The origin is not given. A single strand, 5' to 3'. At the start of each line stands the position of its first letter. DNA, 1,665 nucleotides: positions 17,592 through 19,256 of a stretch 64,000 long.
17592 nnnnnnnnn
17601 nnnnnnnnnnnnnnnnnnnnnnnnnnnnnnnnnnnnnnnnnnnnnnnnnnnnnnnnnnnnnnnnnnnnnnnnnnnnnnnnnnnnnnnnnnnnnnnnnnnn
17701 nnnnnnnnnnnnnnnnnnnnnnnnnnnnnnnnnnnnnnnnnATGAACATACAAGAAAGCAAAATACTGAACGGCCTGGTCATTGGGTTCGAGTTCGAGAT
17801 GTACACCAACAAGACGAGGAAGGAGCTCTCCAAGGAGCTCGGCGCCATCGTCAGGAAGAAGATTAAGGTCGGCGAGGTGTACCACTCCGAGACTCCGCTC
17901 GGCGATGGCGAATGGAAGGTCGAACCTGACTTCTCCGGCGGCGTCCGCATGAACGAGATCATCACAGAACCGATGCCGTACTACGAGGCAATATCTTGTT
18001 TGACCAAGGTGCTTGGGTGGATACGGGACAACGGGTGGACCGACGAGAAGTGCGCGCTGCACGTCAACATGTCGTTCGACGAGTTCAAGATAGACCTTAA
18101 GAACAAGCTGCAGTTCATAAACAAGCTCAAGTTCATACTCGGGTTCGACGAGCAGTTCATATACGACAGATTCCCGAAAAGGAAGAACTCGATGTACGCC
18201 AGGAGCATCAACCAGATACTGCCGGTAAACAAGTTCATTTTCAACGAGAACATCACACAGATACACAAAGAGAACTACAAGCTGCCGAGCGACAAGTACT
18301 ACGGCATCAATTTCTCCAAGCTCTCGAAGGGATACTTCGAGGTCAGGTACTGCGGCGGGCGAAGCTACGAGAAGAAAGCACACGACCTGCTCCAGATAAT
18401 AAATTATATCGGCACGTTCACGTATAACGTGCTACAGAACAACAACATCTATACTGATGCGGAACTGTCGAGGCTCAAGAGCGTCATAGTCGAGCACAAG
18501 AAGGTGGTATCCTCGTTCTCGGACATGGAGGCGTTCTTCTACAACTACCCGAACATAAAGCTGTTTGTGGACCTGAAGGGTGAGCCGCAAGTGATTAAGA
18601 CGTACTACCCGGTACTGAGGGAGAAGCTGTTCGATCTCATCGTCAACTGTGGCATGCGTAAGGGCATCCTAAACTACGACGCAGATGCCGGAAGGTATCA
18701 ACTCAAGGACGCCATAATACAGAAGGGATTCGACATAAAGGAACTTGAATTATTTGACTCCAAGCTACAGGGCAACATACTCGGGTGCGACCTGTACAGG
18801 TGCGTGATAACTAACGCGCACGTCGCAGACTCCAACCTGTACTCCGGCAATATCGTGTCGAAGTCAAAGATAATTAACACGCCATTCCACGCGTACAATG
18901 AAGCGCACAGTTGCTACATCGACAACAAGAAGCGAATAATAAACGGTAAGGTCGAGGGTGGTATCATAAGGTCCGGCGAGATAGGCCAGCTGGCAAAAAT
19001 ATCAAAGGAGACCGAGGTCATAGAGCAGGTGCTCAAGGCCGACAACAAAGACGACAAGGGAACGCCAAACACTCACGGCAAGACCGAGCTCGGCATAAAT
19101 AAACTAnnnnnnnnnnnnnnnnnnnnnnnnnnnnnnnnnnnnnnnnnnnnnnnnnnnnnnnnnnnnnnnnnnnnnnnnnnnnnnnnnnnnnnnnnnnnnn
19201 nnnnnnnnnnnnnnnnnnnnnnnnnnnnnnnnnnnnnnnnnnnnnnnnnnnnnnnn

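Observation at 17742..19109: Amidoligase-like enzyme plus two ATP-grasp enzymes (43415..44380, 60786..61766): peptide or amide-bond forming toolkit in a phage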

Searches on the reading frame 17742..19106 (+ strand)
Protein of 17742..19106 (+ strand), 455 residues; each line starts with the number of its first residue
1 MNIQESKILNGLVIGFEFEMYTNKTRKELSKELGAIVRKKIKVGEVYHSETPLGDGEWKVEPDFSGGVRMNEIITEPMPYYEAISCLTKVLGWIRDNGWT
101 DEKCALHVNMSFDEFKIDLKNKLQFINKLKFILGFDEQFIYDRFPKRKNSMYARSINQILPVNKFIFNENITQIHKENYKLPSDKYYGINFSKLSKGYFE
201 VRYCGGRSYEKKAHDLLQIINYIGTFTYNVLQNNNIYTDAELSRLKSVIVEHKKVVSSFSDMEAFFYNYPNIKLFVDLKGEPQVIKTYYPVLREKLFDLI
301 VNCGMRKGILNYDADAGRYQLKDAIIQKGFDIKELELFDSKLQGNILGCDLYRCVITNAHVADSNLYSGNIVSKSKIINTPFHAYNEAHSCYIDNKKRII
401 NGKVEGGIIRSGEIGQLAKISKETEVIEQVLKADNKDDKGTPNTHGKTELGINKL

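Call 4: search_protein_families(library=pfam, proteins=[window:17742-19106:+], max_evalue=1)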
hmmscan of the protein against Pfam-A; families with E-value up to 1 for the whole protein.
window:17742-19106:+ (455 aa): 0 families

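Call 5: search_protein_families(library=phrogs, proteins=[window:17742-19106:+], max_evalue=0.01)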
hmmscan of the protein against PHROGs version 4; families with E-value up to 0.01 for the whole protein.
window:17742-19106:+ (455 aa): 0 families

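Call 7: search_dna_similar(query=window:17742-19106:+, collection=phages, mode=protein, max_rows=30)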
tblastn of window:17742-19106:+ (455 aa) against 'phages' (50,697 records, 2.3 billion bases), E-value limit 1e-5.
Records with a match: 6; places in all: 6; records where one place covers at least 80% of the query: 6.
Best place of each record, by identity: <60% 6.
By first word of the organism name: uncultured 6.
By host as written in the record: - 6.
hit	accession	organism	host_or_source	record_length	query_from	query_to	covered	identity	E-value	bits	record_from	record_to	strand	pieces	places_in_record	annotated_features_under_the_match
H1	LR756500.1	uncultured phage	metagenomic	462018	2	428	94%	34.7%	2e-82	283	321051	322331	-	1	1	record has no annotation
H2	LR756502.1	uncultured phage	metagenomic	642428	3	427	93%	32.3%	3e-50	189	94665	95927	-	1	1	record has no annotation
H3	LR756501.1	uncultured phage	metagenomic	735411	8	430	93%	31.6%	4e-57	209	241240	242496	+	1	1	record has no annotation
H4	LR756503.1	uncultured phage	metagenomic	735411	8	430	93%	31.6%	4e-57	209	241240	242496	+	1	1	record has no annotation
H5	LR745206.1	uncultured phage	metagenomic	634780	14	427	91%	30.4%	5e-52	194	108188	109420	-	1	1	record has no annotation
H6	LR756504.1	uncultured phage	metagenomic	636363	3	427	93%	29.0%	1e-41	164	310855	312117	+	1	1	record has no annotation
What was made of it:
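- Only 6 uncultured megaphage records in GenBank phages (call 7).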

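Call 8: search_solved_structures(query=window:17742-19106:+, max_evalue=10)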
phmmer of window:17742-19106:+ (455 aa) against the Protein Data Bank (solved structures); distinct sequences matched with E-value up to 10: 3.
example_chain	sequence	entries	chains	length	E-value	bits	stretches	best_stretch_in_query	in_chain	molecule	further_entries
1neu_A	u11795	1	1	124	0.58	12.2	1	58-132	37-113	MYELIN P0 PROTEIN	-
4yei_A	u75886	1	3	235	3.6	9.6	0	320-371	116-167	beta1mut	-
4yc5_A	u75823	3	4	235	4.2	9.4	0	317-371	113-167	beta1 | beta1 protein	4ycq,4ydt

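Call 11: find_homologous_proteins(query=window:17742-19106:+)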
Query window:17742-19106:+ (455 aa): 167 proteins with E <= 0.001 among 8000 candidates; the best 120 are listed.
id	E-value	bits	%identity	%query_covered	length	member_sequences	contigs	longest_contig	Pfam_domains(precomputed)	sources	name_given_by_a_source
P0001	1.8e-291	985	93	100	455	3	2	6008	PF12224.14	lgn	-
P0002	2.3e-272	922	87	100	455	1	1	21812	-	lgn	-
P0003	2.0e-257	872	82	100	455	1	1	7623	-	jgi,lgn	-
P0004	9.9e-257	870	82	100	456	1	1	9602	-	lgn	-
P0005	1.2e-243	827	77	99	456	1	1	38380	-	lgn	-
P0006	2.6e-230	783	75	95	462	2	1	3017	-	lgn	-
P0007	2.8e-216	737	67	100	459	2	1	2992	-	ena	-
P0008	9.0e-213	725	67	100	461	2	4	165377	-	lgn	-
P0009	8.1e-207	706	68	99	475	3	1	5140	-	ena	-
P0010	1.8e-206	704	66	98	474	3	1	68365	-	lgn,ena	-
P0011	1.5e-204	698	67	98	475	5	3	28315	-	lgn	-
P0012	3.9e-204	697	65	99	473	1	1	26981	-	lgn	-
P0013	4.4e-203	693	64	100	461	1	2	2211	-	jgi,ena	-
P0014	5.5e-203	693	66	98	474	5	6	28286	-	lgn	-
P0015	2.9e-201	687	65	98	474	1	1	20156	-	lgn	-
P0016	7.3e-200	683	63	99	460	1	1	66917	PF12224.14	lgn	-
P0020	2.3e-194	665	62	98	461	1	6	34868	PF12224.14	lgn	-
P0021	1.8e-190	652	63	98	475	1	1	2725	PF12224.14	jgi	jgi:hypothetical protein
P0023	1.9e-185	635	62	99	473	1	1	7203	PF12224.14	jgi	jgi:hypothetical protein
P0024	1.8e-184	632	59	100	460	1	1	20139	PF12224.14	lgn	-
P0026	7.4e-182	623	58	100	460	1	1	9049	PF12224.14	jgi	-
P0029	1.3e-180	619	59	94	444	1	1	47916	PF12224.14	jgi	jgi:hypothetical protein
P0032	6.9e-178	610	57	100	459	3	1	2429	PF12224.14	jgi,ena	-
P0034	3.2e-177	608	58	91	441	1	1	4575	PF12224.14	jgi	-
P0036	2.4e-176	605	56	100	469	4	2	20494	PF12224.14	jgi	-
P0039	3.4e-175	601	58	96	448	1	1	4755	PF12224.14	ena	-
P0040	1.8e-174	599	58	98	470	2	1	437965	-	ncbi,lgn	-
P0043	1.6e-173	596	57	99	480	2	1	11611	PF12224.14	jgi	jgi:hypothetical protein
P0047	1.5e-168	579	55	100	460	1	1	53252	PF12224.14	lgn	-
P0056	3.5e-138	479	63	68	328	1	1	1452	PF12224.14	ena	-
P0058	4.1e-133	463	46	95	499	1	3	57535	PF12224.14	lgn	-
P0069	1.6e-113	398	44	95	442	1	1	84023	PF12224.14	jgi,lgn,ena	-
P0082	6.9e-110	386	43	93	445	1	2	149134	PF12224.14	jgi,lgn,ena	jgi:hypothetical protein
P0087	1.0e-108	382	41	93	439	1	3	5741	PF12224.14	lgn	-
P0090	5.4e-107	377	42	96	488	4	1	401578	-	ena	-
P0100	1.2e-103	366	41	93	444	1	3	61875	PF12224.14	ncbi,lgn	-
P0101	1.2e-103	366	41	93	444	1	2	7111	PF12224.14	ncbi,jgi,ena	jgi:hypothetical protein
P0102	1.2e-103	366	41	93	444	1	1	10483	PF12224.14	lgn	-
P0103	1.7e-103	365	41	93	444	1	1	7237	PF12224.14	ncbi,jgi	jgi:hypothetical protein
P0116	2.6e-90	322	38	94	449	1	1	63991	-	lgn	-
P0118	1.0e-89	320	37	98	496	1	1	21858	PF12224.14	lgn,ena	-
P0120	2.7e-87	312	37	89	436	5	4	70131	-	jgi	jgi:hypothetical protein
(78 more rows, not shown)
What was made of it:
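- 17742..19109 (+): Gene A: 455-aa amidoligase / beta-helix fusion protein. 167 homologues at E<=1e-3 (call 11).
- On PF12224 Amidoligase_2 (phage/plasmid carboxylate-amine ligases): Many homologues, including one that is 93% identical, carry a precomputed PF12224 label (call 11).
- Checked: A has 167 database homologues at E<=1e-3, down to about 36% identity, and the best 120 listed all score E<=3e-87 (call 11).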

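Call 13: search_protein_families(library=pfam, alignment_id=A1, max_evalue=0.01)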
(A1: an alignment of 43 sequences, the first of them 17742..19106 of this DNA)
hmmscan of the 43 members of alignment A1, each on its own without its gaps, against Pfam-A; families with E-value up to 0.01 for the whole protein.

A. member 1, window:17742-19106:+ (455 aa): 0 families

B. families by the number of members that match (of 43 scanned): 4 families
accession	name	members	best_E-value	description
PF12224.13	Amidoligase_2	22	2.5e-08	Putative amidoligase enzyme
PF13599.13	Pentapeptide_4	3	0.001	Pentapeptide repeat region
PF06848.17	Disaggr_repeat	1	0.0019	Disaggregatase related repeat domain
PF09373.15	PMBR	1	0.0098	Pseudomurein-binding repeat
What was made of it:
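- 17742..18377 (+): A, residues 1-212: glutamine-synthetase-fold (PF12224-type) amidoligase catalytic domain. PF12224 is hit in 22 of 43 homologues (call 13).
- On PF12224 Amidoligase_2 (phage/plasmid carboxylate-amine ligases): However, 22 of 43 homologues hit PF12224 at E<=0.01, best 2.5e-8 (call 13).
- On Left-handed beta-helix (hexapeptide-repeat) proteins: Only 3 of 43 members give weak Pentapeptide_4 hits (call 13).
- Closest known: Phage PF12224. Same: Half of the A family matches the PF12224 profile (call 13).
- PF12224 is hit in 22 of 43 homologues, best E 2.5e-8 (call 13). There are no Hexapep Pfam hits (calls 4, 13).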

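Call 14: search_solved_structures(query=A1, max_evalue=10, show_alignments=2)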
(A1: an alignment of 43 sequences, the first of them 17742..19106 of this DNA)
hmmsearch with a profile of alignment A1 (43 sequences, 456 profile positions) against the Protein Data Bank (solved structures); distinct sequences matched with E-value up to 10: 6.
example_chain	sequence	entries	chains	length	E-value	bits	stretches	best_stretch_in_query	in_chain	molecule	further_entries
2xt2_A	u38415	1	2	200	0.025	16.5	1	324-402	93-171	MCBG-LIKE PROTEIN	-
9xuk_A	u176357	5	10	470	0.052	15.5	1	338-438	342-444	Glucose-1-phosphate adenylyltransferase small subunit, chloroplastic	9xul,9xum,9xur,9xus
2xt4_A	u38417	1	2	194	0.055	15.4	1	347-402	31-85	MCBG-LIKE PROTEIN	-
1yp2_A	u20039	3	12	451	0.14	14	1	349-438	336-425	Glucose-1-phosphate adenylyltransferase small subunit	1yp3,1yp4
9ugr_A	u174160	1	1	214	1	11.2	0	204-257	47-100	Syn-F4-Link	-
9uzo_I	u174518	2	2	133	1.2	11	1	338-385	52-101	Protein OPG104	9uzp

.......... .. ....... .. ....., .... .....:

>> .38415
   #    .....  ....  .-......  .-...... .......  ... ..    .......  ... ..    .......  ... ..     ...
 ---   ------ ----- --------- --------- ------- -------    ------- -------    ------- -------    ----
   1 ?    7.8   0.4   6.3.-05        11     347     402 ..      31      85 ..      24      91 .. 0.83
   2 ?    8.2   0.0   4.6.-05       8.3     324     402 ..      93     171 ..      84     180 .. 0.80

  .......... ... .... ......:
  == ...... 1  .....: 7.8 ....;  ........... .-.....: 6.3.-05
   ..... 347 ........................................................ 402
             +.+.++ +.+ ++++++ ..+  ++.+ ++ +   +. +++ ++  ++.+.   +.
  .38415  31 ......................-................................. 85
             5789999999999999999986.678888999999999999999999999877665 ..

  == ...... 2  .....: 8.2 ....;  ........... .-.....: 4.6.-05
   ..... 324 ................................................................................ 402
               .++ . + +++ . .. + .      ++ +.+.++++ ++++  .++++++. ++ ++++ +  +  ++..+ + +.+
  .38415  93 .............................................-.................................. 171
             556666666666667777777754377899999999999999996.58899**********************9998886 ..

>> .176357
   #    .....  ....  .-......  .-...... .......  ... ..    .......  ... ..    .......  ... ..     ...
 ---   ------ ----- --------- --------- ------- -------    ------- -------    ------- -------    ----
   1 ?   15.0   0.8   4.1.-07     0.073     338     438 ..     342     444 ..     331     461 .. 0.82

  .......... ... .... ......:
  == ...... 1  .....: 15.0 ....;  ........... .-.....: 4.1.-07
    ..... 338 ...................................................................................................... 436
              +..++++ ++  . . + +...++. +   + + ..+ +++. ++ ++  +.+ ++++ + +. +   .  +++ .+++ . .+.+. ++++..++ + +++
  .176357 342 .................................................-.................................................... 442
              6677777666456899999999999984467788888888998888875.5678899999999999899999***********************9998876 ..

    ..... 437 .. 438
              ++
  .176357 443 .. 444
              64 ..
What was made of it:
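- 18654..18995 (+): A, residues 305-418: left-handed beta-helix domain. There are weak profile hits to McbG-like pentapeptide proteins and to the C-terminal part of ADP-glucose pyrophosphorylase small subunits (call 14).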

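Call 24: predict_structure(alignment_id=A1)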
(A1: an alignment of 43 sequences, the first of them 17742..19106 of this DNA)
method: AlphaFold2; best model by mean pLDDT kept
length: 455 residues; sequences in the alignment: 43
mean_pLDDT: 87.6   pTM: 0.78
mean pLDDT of the five models: 87.6, 87.2, 86.8, 86.3, 86.1
residues with pLDDT >= 90: 309; 70-90: 107; 50-70: 15; < 50: 24
segments of 3 or more residues with pLDDT < 50: 432-455
pLDDT, mean of each block of 10 residues (from residue 1): 86 97 94 95 80 82 84 95 97 97 94 93 95 95 87 83 75 80 89 95 95 97 97 93 89 86 93 96 94 91 90 94 84 92 91 94 94 93 94 91 92 92 78 38 30 28
secondary structure, 60 per line:
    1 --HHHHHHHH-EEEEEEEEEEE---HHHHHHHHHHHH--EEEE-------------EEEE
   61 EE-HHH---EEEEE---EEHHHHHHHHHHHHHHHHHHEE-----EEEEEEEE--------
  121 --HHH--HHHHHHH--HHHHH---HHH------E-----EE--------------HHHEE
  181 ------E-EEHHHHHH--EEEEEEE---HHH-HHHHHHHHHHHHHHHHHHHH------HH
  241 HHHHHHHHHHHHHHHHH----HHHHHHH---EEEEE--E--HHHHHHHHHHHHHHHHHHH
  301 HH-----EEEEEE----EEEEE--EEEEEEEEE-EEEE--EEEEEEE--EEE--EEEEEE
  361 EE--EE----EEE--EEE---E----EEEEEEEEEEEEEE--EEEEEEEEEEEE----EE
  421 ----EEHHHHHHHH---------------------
elements in order: H3-10 E12-22 H26-37 E40-43 E57-62 E70-74 H80-97 E105-112 H128-134 H137-141 H191-196 E199-205 H213-232 H239-257 H262-268 E272-276 H282-302 E308-313 E318-322 E325-333 E335-338 E341-347 E350-352 E355-362 E371-373 E376-378 E387-400 E403-414 H427-434
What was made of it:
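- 17742..19109 (+): The AF2 model has mean pLDDT 87.6 (call 24).
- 18378..18653 (+): A, residues 213-304: helical linker domain. Helices 213-232, 239-257, 262-268 and 282-302 in the model (call 24).
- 18996..19106 (+): A, residues 419-455: poorly conserved, Lys/Asp/Gly-rich tail. pLDDT is below 50 for residues 432-455 (call 24).
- On PF12224 Amidoligase_2 (phage/plasmid carboxylate-amine ligases): The model has pLDDT 87.6 (call 24).
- On Left-handed beta-helix (hexapeptide-repeat) proteins: Strands of residues 308-414 are modelled at pLDDT above 90 (call 24).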

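Call 35: find_encoding_contigs(protein=P0040, flank=8000, max_places=1)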
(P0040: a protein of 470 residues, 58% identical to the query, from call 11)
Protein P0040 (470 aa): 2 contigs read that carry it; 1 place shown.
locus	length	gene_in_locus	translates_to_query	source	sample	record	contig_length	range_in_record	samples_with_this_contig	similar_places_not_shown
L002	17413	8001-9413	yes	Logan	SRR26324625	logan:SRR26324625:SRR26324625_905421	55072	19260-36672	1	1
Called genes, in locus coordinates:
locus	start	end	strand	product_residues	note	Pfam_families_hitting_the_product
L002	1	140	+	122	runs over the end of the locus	-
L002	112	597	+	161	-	-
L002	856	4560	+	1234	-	-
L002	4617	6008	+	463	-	PF05970:PIF1, PF13086:AAA_11 (faint), PF13604:AAA_30, PF13245:AAA_19, PF13401:AAA_22 (faint), PF01443:Viral_helicase1, PF13538:UvrD_C_2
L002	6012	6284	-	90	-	-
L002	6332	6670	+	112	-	-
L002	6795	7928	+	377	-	PF00575:S1 (faint)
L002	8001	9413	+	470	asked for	-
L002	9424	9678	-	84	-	-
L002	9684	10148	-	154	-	-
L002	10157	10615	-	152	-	-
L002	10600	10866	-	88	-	-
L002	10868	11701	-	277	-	PF16473:Rv2179c-like (faint)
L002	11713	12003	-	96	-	-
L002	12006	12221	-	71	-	-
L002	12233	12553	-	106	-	-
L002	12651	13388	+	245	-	PF26809:Phage_T4_gp13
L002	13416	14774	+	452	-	PF24308:DUF7487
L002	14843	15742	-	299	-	-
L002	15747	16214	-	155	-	-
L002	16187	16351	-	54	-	-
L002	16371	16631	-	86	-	-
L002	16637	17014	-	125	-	-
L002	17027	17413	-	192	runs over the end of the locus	-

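Call 36: find_encoding_contigs(protein=P0090, flank=8000, max_places=1)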
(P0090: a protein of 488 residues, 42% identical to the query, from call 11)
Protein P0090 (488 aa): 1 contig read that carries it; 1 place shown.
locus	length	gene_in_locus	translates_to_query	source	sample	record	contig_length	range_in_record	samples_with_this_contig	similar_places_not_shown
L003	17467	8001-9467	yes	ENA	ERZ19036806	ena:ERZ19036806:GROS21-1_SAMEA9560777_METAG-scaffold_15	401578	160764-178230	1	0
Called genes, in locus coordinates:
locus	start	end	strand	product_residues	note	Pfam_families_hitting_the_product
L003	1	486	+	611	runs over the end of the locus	-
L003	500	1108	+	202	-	-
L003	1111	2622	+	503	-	-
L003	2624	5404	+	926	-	-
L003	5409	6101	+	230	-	-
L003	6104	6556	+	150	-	-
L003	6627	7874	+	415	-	PF00575:S1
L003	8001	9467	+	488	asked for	-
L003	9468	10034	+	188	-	-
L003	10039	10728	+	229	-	PF01541:GIY-YIG (weak), PF07460:NUMOD3 (faint)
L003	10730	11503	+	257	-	PF26809:Phage_T4_gp13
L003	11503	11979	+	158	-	-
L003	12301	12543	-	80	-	-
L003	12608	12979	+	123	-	-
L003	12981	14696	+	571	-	-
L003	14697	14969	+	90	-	-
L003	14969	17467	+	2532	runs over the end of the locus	PF00754:F5_F8_type_C, PF22633:F5_F8_type_C_2 (weak)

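Call 47: find_related_loci(query=A1, collection=viral_contigs, flank=8000)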
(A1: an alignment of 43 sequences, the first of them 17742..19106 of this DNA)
Query A1 (455 aa) in viral_contigs; peptide patterns used: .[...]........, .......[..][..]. (x = any residue, [..] = any of these).
600 stretches matched a pattern (row limit reached: there are more); 472 encode a relative of the query (tblastn E <= 1e-3); the best 80 are kept; 80 distinct loci.
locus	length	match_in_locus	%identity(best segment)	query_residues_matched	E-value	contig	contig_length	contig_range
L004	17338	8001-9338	66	1-446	0e+0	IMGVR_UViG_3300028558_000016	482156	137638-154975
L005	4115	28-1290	46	9-428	2e-131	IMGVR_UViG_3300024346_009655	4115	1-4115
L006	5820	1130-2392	45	9-428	8e-129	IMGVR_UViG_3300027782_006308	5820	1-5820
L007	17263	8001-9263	45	9-428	2e-128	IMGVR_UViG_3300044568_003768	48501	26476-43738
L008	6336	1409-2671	45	9-428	3e-128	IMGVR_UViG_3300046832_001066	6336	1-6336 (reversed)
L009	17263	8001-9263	45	9-428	4e-128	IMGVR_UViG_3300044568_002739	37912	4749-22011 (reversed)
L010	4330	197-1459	45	9-428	5e-129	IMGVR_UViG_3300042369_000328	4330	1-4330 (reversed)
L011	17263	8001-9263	45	9-428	5e-127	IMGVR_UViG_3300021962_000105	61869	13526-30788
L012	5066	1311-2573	45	9-428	6e-128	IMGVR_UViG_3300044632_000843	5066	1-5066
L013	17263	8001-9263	44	9-428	9e-127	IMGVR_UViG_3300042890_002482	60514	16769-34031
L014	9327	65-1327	45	9-428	6e-127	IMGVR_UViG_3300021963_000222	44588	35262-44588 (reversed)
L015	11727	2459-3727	44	7-428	1e-125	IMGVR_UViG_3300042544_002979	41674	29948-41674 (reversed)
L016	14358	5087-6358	44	5-428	3e-121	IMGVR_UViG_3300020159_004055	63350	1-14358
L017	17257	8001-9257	44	7-425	7e-121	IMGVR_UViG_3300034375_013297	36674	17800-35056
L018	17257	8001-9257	44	7-425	7e-121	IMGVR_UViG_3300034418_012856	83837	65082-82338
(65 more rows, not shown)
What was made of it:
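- Checked: At least 472 relatives were found in IMG/VR (call 47).
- At least 472 relatives in IMG/VR (call 47).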

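Call 61: get_annotated_region(hit=H1, flank=6000)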
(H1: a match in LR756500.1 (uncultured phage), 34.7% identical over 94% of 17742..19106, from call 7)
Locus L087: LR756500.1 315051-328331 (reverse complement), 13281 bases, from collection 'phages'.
description: uncultured phage genome assembly, chromosome: 1.
organism: uncultured phage (NCBI taxid 278008)
taxonomy: Viruses; environmental samples
host: -; source: metagenomic; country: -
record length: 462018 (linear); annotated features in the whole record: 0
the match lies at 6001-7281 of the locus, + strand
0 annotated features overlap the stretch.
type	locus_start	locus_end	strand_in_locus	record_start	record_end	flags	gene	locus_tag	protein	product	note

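Call 62: get_annotated_region(hit=H2, flank=6000)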
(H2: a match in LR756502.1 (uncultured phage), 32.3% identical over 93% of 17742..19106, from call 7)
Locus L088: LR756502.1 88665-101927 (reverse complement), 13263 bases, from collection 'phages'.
description: uncultured phage genome assembly, chromosome: 1.
organism: uncultured phage (NCBI taxid 278008)
taxonomy: Viruses; environmental samples
host: -; source: metagenomic; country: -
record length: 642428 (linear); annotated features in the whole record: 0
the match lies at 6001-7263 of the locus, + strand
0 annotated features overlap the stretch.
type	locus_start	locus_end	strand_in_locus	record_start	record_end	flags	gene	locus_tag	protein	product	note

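Call 63: get_annotated_region(hit=H3, flank=6000)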
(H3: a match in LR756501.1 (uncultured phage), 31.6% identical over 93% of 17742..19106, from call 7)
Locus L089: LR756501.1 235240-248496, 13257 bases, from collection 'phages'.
description: uncultured phage genome assembly, chromosome: 1.
organism: uncultured phage (NCBI taxid 278008)
taxonomy: Viruses; environmental samples
host: -; source: metagenomic; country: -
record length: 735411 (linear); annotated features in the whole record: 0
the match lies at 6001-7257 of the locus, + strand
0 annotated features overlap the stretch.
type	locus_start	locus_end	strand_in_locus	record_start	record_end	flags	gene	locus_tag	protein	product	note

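Call 64: get_annotated_region(hit=H5, flank=6000)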
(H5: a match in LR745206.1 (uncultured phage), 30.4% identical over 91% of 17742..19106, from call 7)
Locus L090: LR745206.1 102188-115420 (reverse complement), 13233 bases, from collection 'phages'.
description: uncultured phage genome assembly, chromosome: 1.
organism: uncultured phage (NCBI taxid 278008)
taxonomy: Viruses; environmental samples
host: -; source: metagenomic; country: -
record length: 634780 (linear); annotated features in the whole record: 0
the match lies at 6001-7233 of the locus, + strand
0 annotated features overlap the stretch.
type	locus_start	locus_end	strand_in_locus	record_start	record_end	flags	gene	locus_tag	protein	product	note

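Call 65: get_annotated_region(hit=H6, flank=6000)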
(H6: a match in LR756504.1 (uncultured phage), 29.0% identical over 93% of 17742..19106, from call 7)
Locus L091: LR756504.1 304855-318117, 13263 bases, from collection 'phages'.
description: uncultured phage genome assembly, chromosome: 1.
organism: uncultured phage (NCBI taxid 278008)
taxonomy: Viruses; environmental samples
host: -; source: metagenomic; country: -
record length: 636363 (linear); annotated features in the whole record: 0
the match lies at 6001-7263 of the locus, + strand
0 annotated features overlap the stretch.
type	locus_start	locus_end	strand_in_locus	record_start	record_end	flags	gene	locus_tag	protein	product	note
